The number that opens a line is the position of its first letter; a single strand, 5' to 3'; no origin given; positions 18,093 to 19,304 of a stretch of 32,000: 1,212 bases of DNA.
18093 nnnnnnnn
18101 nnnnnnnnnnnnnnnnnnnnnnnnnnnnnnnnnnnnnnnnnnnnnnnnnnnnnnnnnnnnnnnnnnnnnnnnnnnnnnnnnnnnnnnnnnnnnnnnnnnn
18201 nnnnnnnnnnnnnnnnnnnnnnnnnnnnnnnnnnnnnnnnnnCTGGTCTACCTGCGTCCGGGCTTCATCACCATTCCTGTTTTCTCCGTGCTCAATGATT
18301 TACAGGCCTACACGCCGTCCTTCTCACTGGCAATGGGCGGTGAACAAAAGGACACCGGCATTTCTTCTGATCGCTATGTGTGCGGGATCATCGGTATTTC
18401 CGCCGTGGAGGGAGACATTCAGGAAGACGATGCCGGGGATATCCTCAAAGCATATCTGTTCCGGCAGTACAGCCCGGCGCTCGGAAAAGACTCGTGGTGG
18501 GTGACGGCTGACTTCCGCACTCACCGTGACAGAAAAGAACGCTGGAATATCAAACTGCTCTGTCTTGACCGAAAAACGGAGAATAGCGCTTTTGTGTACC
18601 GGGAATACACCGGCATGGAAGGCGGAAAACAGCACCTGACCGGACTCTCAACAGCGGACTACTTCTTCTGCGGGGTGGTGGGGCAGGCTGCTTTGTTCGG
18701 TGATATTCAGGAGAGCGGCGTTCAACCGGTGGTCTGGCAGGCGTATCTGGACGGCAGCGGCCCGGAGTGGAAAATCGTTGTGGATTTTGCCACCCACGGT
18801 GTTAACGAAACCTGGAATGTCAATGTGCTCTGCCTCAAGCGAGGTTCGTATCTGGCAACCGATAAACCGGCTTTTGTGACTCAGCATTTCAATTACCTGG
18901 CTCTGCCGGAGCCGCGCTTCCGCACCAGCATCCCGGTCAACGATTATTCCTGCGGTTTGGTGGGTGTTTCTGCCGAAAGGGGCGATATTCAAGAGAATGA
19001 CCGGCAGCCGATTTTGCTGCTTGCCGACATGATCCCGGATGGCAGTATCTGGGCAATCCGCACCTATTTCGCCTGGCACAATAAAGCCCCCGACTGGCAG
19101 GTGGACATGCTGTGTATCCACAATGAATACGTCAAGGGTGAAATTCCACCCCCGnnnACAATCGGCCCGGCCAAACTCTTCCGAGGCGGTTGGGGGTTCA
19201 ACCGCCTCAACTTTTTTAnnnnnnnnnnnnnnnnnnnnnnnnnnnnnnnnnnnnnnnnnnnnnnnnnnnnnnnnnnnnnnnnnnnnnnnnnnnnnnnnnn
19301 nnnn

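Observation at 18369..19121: Unassigned triple Cys-bracketed repeat domain at the C-terminus of the PKD lipoprotein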

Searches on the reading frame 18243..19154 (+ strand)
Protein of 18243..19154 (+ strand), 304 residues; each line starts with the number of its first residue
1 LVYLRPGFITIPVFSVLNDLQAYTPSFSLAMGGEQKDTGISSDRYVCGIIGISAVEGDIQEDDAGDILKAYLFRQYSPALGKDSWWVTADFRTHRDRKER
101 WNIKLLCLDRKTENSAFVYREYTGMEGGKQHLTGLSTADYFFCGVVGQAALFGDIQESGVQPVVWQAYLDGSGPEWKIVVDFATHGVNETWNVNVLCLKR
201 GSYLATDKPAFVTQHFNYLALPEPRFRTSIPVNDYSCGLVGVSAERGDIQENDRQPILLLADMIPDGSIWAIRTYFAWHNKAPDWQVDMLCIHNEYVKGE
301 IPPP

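Call 3: search_protein_families(library=pfam, proteins=[window:18300-19154:+], max_evalue=1)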
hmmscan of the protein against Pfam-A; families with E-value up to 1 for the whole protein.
window:18300-19154:+ (285 aa): 0 families

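Call 4: search_protein_families(library=ncbifam, proteins=[window:18300-19154:+], max_evalue=1)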
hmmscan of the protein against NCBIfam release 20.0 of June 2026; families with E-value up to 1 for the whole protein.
window:18300-19154:+ (285 aa): 0 families

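Call 7: search_solved_structures(query=window:18270-19154:+, max_evalue=10)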
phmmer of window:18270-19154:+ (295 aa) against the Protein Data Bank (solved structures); distinct sequences matched with E-value up to 10: 0.

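Call 9: find_homologous_proteins(query=window:18270-19154:+, max_evalue=0.001)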
Query window:18270-19154:+ (295 aa): 3 proteins with E <= 0.001 among 484 candidates.
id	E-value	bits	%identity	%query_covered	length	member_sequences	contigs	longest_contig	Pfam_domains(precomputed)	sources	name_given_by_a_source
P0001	8.1e-95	336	52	100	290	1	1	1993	-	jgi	jgi:hypothetical protein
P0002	7.5e-92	326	50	93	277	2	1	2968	-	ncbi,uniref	ncbi:hypothetical protein, partial [Anaerolinea sp.]|uniref:hypothetical protein n=1 Tax=Anaerolinea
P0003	4.9e-59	218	58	57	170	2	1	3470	-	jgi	-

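Call 15: find_encoding_contigs(protein=P0002, flank=10000)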
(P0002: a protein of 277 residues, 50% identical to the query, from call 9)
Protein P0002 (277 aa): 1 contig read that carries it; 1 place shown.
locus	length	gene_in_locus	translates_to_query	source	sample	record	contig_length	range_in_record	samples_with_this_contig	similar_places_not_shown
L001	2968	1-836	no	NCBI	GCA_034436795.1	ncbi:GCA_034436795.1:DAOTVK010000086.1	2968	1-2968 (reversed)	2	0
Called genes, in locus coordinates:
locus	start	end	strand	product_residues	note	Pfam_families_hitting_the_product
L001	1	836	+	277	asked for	?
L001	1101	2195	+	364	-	PF00149:Metallophos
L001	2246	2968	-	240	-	?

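Call 30: predict_structure(alignment_id=A5)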
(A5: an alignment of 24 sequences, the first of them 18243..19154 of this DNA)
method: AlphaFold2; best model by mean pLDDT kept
length: 304 residues; sequences in the alignment: 24
mean_pLDDT: 92.9   pTM: 0.90
mean pLDDT of the five models: 92.9, 92.5, 92.2, 92.1, 91.1
residues with pLDDT >= 90: 260; 70-90: 25; 50-70: 14; < 50: 5
segments of 3 or more residues with pLDDT < 50: 1-4
pLDDT, mean of each block of 10 residues (from residue 1): 47 71 98 97 98 96 94 97 98 94 98 96 97 97 98 95 98 98 94 97 77 94 90 98 97 90 98 95 97 95 92
secondary structure, 60 per line:
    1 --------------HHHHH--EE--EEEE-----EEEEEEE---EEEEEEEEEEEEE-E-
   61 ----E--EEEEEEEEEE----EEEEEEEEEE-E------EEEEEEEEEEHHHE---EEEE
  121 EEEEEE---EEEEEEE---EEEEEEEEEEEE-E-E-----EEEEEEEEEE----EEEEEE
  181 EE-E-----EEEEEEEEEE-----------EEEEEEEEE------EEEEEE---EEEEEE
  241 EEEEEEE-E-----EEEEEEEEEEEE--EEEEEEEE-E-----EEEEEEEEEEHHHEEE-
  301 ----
elements in order: H15-19 E26-29 E35-41 E45-57 E68-77 E82-91 E100-109 E117-126 E130-136 E140-151 E161-170 E175-182 E190-199 E211-219 E226-231 E235-247 E255-266 E269-276 E284-293 E297-299

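Call 32: fold_search(model_id=the predicted structure, library=pdb)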
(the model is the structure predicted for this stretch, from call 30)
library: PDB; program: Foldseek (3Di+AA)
matches with E <= 10: 662; with E <= 0.001: 7
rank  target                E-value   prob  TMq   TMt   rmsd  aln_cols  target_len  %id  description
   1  4ne9_A                8.1e-05  1.00  0.38  0.27   7.1       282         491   10  PCSK9 in complex with LDLR peptide (released 2014-09-10)
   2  2p4e_A                1.6e-04  1.00  0.40  0.27   7.3       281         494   10  Crystal Structure of PCSK9 (released 2007-04-10)
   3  4ne9_B                2.5e-04  1.00  0.38  0.27   7.1       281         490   10  PCSK9 in complex with LDLR peptide (released 2014-09-10)
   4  8fvm_B                4.7e-04  1.00  0.39  0.28   6.7       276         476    9  PCSK9 in complex with an inhibitor (released 2024-10-16)
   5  8fpo_B                5.0e-04  1.00  0.34  0.24   8.8       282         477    8  PCSK9 in complex with an inhibitor (released 2024-10-16)
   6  2pmw_B                5.8e-04  1.00  0.38  0.26   7.9       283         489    9  The Crystal Structure of Proprotein convertase subtilisin kexin type 9 (PCSK9) (released 2007-05-08)
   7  6u2n_B                9.6e-04  1.00  0.35  0.25   8.0       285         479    8  PCSK9 in complex with compound 4 (released 2019-11-06)
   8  6u2p_B                1.0e-03  1.00  0.37  0.26   7.0       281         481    8  PCSK9 in complex with compound 5 (released 2019-11-06)
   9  6u26_B                1.1e-03  1.00  0.36  0.25   8.2       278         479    9  PCSK9 in complex with compound 16 (released 2019-11-06)
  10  5oca_B                1.1e-03  1.00  0.40  0.27   6.6       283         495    9  PCSK9:Fab Complex with Dextran Sulfate (released 2017-09-20)
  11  6u38_B                1.4e-03  1.00  0.38  0.27   7.3       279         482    9  PCSK9 in complex with a Fab and compound 8 (released 2019-11-06)
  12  3h42_B                1.7e-03  1.00  0.39  0.27   7.6       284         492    9  Crystal structure of PCSK9 in complex with Fab from LDLR competitive antibody (released 2009-05-05)
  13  6u36_B                1.8e-03  1.00  0.37  0.26   7.8       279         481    9  PCSK9 in complex with a Fab and compound 14 (released 2019-11-06)
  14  7pln_A                2.4e-03  0.80  0.24  0.27  16.6       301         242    7  Structure of the APCbeta domain of Plasmodium vivax perforin-like protein 1 (released 2022-06-29)
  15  2qtw_B                4.6e-03  0.99  0.35  0.24   7.9       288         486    9  The Crystal Structure of PCSK9 at 1.9 Angstroms Resolution Reveals structural homology to Resistin within the C-termin (released 2007-09-18)
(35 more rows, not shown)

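Call 35: fold_search(model_id=the predicted structure, library=viral)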
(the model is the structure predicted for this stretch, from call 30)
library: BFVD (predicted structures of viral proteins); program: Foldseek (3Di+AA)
matches with E <= 10: 1137; with E <= 0.001: 2
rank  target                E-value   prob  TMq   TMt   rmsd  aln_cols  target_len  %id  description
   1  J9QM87                9.1e-05  0.99  0.27  0.26  17.0       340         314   10  Uncharacterized protein [Pectobacterium phage My1]
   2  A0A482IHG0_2          1.8e-04  0.99  0.30  0.16  12.0       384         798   10  (no name in the UniProt tables at hand)
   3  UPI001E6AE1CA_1       1.9e-03  0.99  0.37  0.18   9.3       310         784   10  (no name look-up for this kind of identifier)
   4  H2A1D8                1.9e-03  0.47  0.19  0.08  24.9       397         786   10  M84 protein [Murid herpesvirus 1]
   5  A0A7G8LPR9            2.4e-03  0.57  0.22  0.15  16.2       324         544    7  Minor tail protein [Mycobacterium phage MrMiyagi]
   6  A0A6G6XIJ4            2.7e-03  0.44  0.19  0.09  19.8       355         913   14  (no name in the UniProt tables at hand)
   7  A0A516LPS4            3.5e-03  0.84  0.28  0.12  11.0       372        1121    9  (no name in the UniProt tables at hand)
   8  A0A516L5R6            4.0e-03  0.60  0.17  0.05  23.6       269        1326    8  (no name in the UniProt tables at hand)
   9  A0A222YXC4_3          6.0e-03  0.41  0.19  0.06  24.4       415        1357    6  Baseplate wedge initiator [Synechococcus phage Bellamy]
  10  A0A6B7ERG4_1          9.0e-03  0.16  0.15  0.06  23.5       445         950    8  (no name in the UniProt tables at hand)
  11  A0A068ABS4            1.0e-02  0.23  0.19  0.16  21.3       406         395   10  A8 [Alcelaphine gammaherpesvirus 2]
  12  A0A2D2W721            1.4e-02  0.82  0.21  0.26  12.6       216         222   13  Uncharacterized protein [Pectobacterium phage DU_PP_V]
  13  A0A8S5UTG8            1.4e-02  0.60  0.25  0.07  16.9       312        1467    8  Uncharacterized protein [Myoviridae sp. ctYA416]
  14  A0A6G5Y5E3            1.4e-02  0.47  0.25  0.14  13.5       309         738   10  (no name in the UniProt tables at hand)
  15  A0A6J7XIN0            1.4e-02  0.08  0.12  0.10  48.0       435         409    8  Uncharacterized protein [uncultured Caudovirales phage]
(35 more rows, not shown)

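Call 43: search_protein_families(library=phrogs, proteins=[window:18243-19154:+], max_evalue=0.1)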
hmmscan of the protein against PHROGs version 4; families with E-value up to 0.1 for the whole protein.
window:18243-19154:+ (304 aa): 0 families

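Call 48: search_dna_similar(query=window:18243-19154:+, collection=phages, mode=protein, max_evalue=0.001, max_rows=20)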
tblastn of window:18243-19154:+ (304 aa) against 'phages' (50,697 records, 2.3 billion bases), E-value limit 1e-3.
No match.
